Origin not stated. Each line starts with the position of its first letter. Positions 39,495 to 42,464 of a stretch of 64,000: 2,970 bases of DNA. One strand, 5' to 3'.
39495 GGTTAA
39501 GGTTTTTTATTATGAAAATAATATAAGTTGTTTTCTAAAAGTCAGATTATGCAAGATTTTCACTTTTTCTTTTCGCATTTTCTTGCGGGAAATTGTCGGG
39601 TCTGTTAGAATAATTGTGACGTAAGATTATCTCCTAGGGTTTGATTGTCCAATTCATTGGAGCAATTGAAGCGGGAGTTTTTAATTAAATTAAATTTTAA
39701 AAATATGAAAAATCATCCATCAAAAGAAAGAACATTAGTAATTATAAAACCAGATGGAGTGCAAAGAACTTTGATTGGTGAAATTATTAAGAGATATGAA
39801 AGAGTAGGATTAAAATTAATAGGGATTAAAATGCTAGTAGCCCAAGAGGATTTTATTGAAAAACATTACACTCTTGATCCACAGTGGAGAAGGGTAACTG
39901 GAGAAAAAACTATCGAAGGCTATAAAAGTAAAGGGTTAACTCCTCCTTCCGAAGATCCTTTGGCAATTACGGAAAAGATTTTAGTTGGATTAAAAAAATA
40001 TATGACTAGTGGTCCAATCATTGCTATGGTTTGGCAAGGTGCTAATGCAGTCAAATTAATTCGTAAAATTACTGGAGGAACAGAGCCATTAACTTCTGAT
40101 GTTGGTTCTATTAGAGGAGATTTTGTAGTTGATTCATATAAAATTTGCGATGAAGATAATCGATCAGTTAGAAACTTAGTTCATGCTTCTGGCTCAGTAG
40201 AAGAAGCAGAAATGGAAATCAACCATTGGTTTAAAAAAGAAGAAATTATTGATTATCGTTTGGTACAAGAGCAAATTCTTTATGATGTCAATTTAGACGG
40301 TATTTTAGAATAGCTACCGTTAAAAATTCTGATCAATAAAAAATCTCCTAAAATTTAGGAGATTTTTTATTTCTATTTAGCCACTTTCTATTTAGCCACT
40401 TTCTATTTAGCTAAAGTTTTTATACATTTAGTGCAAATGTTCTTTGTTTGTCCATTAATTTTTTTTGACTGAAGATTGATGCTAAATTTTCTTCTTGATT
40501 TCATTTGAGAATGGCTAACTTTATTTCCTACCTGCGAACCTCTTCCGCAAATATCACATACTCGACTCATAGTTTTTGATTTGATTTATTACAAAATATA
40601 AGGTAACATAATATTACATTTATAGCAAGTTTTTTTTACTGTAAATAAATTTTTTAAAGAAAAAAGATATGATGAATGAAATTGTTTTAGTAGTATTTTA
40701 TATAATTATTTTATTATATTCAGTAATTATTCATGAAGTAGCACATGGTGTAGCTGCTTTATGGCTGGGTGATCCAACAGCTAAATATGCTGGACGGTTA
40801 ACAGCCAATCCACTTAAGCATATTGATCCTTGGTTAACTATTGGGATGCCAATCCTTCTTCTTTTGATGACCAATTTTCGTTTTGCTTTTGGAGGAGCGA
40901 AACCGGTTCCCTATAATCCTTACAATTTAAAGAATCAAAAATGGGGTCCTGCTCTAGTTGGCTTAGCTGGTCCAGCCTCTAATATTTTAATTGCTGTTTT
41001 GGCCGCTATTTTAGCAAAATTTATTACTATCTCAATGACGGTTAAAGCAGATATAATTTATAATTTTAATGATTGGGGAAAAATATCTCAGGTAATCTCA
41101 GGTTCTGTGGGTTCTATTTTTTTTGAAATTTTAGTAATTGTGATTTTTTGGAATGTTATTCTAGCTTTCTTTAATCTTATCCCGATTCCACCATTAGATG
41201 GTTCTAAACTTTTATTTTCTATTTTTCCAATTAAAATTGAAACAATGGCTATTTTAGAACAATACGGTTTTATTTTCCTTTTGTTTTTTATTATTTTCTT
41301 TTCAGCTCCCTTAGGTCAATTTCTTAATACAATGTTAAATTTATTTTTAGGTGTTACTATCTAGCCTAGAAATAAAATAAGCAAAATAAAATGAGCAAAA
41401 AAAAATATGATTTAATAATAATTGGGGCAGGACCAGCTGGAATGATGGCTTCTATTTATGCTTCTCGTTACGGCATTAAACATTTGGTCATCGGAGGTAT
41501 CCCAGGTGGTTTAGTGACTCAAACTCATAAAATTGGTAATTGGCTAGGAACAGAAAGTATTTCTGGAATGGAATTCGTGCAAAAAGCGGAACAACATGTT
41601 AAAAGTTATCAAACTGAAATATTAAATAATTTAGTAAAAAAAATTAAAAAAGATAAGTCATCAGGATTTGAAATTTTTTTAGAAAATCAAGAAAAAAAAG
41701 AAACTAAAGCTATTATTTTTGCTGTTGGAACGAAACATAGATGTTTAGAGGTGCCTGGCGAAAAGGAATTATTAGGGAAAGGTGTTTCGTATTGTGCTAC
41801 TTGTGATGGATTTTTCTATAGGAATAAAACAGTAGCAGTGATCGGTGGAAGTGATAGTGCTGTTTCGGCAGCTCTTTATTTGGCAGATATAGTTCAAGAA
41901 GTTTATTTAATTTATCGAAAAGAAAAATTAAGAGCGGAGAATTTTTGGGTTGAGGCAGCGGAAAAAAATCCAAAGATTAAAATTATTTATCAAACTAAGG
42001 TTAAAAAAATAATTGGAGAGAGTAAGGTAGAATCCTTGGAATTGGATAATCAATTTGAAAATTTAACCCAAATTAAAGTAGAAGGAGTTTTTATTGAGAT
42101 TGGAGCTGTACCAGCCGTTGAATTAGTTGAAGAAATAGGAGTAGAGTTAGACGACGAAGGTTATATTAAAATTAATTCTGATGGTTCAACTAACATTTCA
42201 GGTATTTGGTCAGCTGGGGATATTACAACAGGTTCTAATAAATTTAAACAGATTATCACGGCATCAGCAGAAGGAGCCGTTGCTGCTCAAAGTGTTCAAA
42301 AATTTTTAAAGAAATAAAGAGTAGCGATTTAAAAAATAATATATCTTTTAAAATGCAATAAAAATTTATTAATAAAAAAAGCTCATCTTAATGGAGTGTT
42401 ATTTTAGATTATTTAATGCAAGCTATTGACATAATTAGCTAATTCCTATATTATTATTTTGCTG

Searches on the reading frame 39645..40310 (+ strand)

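Call 19: search_protein_families(library=pfam, proteins=[window:39645-40310:+], max_evalue=0.001)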
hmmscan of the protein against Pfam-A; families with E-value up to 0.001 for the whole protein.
window:39645-40310:+ (222 aa): 1 family
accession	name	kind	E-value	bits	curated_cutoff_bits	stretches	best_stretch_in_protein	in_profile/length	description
PF00334.24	NDK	-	1.4e-38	132.2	27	2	115-201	59-135/135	Nucleoside diphosphate kinase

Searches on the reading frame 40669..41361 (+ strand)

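Call 19: search_protein_families(library=pfam, proteins=[window:40669-41361:+], max_evalue=0.001)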
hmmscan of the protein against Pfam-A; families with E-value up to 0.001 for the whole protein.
window:40669-41361:+ (231 aa): 1 family
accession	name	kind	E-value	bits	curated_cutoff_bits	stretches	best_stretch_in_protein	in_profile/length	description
PF02163.28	Peptidase_M50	-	1.9e-14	54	27.2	1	11-206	2-220/221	Peptidase family M50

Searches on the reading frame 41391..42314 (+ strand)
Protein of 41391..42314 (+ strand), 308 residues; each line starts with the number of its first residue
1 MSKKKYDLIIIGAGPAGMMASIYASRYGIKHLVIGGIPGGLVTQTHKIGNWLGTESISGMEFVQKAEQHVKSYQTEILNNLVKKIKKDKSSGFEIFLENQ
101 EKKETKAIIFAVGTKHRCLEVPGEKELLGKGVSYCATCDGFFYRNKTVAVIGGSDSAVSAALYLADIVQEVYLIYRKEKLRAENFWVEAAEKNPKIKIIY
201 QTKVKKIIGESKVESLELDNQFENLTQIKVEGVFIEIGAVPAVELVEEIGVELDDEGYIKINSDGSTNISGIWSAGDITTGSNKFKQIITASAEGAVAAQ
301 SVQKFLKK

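Call 19: search_protein_families(library=pfam, proteins=[window:41391-42314:+], max_evalue=0.001)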
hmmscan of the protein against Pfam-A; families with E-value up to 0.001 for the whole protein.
window:41391-42314:+ (308 aa): 8 families
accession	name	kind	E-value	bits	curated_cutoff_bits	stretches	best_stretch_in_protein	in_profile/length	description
PF07992.20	Pyr_redox_2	-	2.4e-47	162.2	26.1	1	6-295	1-291/291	Pyridine nucleotide-disulphide oxidoreductase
PF13738.12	Pyr_redox_3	-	3.8e-23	82.6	30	1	52-276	73-305/305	Pyridine nucleotide-disulphide oxidoreductase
PF00070.33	Pyr_redox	-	9.5e-13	48.9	22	1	148-219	2-80/82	Pyridine nucleotide-disulphide oxidoreductase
PF12831.13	FAD_oxidored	-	1.9e-06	27.9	27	1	7-83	1-70/416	FAD dependent oxidoreductase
PF03486.20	HI0933_like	-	4.4e-06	26.8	50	1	7-34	2-29/244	HI0933-like protein Rossmann domain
PF01494.25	FAD_binding_3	-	4e-05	23.5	22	1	6-34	2-30/349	FAD binding domain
PF01946.23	Thi4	-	0.00029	20.6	26.2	0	6-35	18-48/235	Thi4 family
PF00890.30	FAD_binding_2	-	0.00053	19.7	20.4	0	7-35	1-29/414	FAD binding domain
